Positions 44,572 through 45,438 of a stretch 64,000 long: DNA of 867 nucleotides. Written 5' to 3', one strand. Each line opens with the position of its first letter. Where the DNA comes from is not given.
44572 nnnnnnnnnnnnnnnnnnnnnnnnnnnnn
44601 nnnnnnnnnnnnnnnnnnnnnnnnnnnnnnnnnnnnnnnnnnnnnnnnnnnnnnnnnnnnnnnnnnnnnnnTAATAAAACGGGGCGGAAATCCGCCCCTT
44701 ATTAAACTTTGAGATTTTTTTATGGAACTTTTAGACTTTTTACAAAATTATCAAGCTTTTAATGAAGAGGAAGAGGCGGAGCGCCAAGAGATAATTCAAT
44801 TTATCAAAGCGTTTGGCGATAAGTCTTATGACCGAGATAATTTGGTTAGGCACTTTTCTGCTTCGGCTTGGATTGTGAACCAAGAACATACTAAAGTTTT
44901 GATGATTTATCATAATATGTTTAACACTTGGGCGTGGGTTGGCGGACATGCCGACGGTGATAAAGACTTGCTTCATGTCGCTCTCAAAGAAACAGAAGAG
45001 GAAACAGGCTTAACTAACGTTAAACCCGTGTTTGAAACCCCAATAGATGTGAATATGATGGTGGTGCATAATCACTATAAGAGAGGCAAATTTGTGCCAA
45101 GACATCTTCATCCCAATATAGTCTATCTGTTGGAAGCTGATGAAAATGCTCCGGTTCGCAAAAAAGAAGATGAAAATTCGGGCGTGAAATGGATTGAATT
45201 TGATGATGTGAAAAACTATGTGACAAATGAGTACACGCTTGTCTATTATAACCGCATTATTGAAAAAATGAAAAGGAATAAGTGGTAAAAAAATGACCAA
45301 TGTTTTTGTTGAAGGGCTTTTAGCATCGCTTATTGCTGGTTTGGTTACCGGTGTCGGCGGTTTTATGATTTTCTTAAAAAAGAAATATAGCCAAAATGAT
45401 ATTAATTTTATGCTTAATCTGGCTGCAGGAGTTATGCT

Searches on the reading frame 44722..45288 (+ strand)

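Call 68: search_protein_families(library=pfam, proteins=[window:44722-45288:+], max_evalue=0.001)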
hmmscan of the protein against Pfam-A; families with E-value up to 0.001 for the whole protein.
window:44722-45288:+ (188 aa): 1 family
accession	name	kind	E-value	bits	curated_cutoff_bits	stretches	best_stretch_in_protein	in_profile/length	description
PF00293.34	NUDIX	-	2.3e-11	44.2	21.1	1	43-165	2-122/134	NUDIX domain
